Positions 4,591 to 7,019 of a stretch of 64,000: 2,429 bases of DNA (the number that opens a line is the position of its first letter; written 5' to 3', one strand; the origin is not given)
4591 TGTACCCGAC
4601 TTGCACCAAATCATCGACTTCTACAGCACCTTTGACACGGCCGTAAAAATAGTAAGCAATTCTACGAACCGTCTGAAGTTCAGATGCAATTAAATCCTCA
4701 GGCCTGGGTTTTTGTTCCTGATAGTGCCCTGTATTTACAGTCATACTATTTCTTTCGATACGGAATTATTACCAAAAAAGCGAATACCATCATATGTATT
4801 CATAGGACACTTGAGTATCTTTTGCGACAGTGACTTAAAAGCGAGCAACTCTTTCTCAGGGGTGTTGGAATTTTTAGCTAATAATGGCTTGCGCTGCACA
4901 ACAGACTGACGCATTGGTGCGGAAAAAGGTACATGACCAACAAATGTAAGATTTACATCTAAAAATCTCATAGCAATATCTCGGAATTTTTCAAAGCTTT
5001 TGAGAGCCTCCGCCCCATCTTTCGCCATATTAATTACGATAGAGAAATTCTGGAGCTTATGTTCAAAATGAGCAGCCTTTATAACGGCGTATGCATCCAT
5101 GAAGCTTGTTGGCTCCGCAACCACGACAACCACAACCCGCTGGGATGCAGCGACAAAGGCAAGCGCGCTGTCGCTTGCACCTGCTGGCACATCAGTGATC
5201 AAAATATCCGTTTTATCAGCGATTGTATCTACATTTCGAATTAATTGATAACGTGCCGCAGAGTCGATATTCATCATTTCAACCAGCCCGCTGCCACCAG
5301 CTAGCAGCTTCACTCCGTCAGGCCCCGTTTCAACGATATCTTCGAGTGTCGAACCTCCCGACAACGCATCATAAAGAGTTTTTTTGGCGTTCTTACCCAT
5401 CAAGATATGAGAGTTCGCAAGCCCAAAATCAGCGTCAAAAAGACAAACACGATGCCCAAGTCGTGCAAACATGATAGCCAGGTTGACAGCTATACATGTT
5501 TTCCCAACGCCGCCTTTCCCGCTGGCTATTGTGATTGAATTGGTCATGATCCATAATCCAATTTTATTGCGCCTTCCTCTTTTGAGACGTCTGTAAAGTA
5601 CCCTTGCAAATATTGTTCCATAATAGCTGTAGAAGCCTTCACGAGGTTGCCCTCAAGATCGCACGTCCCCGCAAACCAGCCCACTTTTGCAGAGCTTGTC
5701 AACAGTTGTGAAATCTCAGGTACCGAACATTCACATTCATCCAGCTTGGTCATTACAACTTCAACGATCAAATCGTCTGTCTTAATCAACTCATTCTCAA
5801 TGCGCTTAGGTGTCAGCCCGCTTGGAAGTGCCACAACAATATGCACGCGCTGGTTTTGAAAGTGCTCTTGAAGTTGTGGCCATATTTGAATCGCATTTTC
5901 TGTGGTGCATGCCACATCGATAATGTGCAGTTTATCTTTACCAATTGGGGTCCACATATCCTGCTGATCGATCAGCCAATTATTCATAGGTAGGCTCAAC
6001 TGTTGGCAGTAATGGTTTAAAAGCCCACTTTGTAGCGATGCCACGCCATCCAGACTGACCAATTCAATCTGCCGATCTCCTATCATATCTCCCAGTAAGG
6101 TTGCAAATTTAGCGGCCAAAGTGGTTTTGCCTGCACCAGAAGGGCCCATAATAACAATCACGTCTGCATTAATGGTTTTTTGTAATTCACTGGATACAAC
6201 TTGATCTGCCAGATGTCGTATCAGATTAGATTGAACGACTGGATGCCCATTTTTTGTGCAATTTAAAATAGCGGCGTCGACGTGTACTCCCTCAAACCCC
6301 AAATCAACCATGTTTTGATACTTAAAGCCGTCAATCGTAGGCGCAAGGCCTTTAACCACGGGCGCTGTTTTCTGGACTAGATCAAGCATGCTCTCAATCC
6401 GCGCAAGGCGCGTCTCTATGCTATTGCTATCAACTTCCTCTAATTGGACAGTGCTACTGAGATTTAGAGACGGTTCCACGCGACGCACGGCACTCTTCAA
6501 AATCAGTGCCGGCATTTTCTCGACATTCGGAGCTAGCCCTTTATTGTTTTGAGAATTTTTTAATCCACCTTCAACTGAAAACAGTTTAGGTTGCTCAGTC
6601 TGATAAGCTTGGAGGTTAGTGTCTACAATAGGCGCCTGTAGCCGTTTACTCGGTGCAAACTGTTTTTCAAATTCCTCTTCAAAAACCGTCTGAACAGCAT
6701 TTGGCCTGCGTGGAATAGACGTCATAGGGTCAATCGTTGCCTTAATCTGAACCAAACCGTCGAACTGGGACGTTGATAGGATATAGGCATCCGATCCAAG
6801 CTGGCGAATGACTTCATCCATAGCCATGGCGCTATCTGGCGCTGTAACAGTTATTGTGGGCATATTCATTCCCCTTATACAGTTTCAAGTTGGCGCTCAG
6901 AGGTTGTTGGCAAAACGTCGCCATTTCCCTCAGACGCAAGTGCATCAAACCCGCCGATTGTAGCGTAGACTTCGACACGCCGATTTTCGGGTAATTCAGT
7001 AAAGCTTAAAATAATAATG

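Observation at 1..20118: AT-rich, gamma-type polar flagellar island inside an alphaproteobacterium-like, higher-GC chromosome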

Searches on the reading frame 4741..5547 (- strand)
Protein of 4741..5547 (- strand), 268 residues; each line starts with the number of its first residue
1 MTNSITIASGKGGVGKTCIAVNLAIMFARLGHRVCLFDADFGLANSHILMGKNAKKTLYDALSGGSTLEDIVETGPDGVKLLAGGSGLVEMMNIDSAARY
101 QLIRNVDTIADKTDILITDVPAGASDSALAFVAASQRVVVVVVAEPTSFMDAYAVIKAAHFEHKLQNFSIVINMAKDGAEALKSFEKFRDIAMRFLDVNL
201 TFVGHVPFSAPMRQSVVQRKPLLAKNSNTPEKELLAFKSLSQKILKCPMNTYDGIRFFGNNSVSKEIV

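Call 5: search_protein_families(library=pfam, proteins=[window:4741-5547:-], max_evalue=0.01)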
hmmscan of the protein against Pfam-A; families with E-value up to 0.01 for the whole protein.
window:4741-5547:- (268 aa): 8 families
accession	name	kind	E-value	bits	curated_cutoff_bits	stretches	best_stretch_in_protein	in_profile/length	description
PF10609.15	ParA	-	9.2e-23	81.4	27.1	1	2-235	3-238/246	NUBPL iron-transfer P-loop NTPase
PF01656.29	CbiA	-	4e-16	59.6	25.4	1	5-207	1-110/125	CobQ/CobB/MinD/ParA nucleotide binding domain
PF13614.12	AAA_31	-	1.2e-15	58.3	27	1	4-151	3-156/177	AAA domain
PF00142.24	Fer4_NifH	-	5.3e-08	33.1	25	1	9-247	6-247/271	4Fe-4S iron sulfur cluster binding proteins, NifH/frxC family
PF06564.18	CBP_BcsQ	-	4.3e-06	26.9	21.3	1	5-150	4-153/234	Cellulose biosynthesis protein BcsQ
PF09140.17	MipZ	-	2.1e-05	24.4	20.7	1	5-169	3-153/262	ATPase MipZ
PF02374.21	ArsA_ATPase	-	6.5e-05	22.7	24.3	1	7-40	5-38/305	Anion-transporting ATPase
PF07015.17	VirC1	-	0.00018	21.4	24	1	4-40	3-39/231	VirC1 protein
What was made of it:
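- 4741..5547 (-): flhG (fleN), MinD/ParA-type ATPase. Pfam ParA, CbiA and AAA_31 (call 5)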

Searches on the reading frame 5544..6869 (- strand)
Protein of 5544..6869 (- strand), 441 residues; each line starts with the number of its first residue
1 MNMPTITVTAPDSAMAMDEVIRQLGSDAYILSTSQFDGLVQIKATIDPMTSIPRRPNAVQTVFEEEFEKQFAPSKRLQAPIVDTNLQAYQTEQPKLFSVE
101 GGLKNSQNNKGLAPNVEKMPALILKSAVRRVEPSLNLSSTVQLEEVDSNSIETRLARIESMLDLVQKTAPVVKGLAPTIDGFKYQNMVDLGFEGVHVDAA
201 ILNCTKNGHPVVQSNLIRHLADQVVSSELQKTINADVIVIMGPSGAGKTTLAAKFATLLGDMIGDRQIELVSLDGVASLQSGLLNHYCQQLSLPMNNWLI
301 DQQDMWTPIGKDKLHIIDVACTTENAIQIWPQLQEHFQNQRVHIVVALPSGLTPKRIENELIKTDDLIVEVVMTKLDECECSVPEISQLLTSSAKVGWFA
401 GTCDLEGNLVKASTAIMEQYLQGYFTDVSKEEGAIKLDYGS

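Call 5: search_protein_families(library=pfam, proteins=[window:5544-6869:-], max_evalue=0.01)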
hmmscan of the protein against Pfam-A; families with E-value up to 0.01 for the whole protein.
window:5544-6869:- (441 aa): 13 families
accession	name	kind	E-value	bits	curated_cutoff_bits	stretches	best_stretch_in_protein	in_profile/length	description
PF13401.12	AAA_22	-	2.1e-05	25.3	27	1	235-342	5-84/130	AAA domain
PF03193.22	RsgA_GTPase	-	2.3e-05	24.7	30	1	223-255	94-126/174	RsgA GTPase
PF00448.28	SRP54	-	0.00053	20.1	22.7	1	237-275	3-39/196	SRP54-type protein, GTPase domain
PF01078.27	Mg_chelatase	-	0.00092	19.1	20.3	1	238-279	25-66/207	Magnesium chelatase, subunit ChlI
PF00005.33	ABC_tran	-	0.0016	19.5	25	1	236-261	12-37/137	ABC transporter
PF05729.18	NACHT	-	0.0018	18.6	26.7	1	236-260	1-25/167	NACHT domain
PF20720.3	nSTAND3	-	0.0026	17.9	27.2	1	234-260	16-42/155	Novel STAND NTPase 3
PF13238.12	AAA_18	-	0.0028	18.5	29.4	1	238-277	1-38/128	AAA domain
PF13671.12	AAA_33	-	0.003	18.3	27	1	237-277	1-34/143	AAA domain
PF13191.12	AAA_16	-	0.0041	18.1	32.6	0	236-261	25-50/167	AAA ATPase domain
PF13479.12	AAA_24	-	0.0067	16.7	27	0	237-257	4-24/195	AAA domain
PF00910.28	RNA_helicase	-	0.0078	17.1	21.5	0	238-267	1-30/105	RNA helicase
PF00931.28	NB-ARC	-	0.0098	15.6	23.5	0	225-254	8-37/248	NB-ARC domain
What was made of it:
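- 5544..6869 (-): flhF, SRP-type GTPase; divergent. Weak SRP54 hit (call 5).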

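Call 8: search_protein_families(library=ncbifam, proteins=[window:5544-6869:-], max_evalue=0.01)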
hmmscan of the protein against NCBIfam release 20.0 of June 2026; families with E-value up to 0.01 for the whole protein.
window:5544-6869:- (441 aa): 20 families
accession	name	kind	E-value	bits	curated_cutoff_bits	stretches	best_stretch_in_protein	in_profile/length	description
TIGR03499.1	FlhF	equivalog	7.3e-19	68.8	174.15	1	6-296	4-259/286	flagellar biosynthesis GTPase FlhF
NF011312.0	PRK14723.1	equivalog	1.4e-05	23.9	951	1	10-274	8-224/768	flagellar biosynthesis regulator FlhF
TIGR00959.1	ffh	equivalog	0.00011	21.2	473.2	1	211-275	76-138/428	signal recognition particle protein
NF006745.0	PRK09270.1-4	equivalog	0.00012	21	228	1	227-287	33-94/246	nucleoside/nucleotide kinase family protein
NF009366.0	PRK12723.1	equivalog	0.00015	21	585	1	211-423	149-369/388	flagellar biosynthesis regulator FlhF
NF011310.0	PRK14721.1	equivalog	0.00022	20.6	725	0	9-48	7-46/423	flagellar biosynthesis regulator FlhF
NF005115.0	PRK06547.1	equivalog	0.00054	19.4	173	1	231-276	11-50/172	hypothetical protein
NF008428.0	PRK11264.1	equivalog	0.00055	19.2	406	1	214-285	7-81/250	L-cystine ABC transporter ATP-binding protein TcyN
TIGR04291.1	arsen_driv_ArsA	equivalog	0.0016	17.2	650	1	227-281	313-364/565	arsenical pump-driving ATPase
NF008420.0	PRK11247.1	equivalog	0.003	16.8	395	1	206-262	8-65/257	aliphatic sulfonates ABC transporter ATP-binding protein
TIGR00955.1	3a01204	subfamily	0.0035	16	736.35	1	235-258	51-74/617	pigment precursor permease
NF008421.0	PRK11248.1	equivalog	0.0036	16.8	357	1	229-276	20-68/255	taurine ABC transporter ATP-binding subunit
NF006746.0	PRK09270.1-5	subfamily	0.0036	16.2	250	1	217-276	5-60/210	nucleoside/nucleotide kinase family protein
NF006743.0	PRK09270.1-2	equivalog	0.0043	16.1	227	1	228-276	21-65/217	nucleoside/nucleotide kinase family protein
TIGR02868.1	CydC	equivalog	0.0058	15.3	329.05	1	222-265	347-391/530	thiol reductant ABC exporter subunit CydC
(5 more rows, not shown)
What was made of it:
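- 5544..6869 (-): TIGR03499 FlhF at 68.8 bits, below the 174-bit cut-off (call 8).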
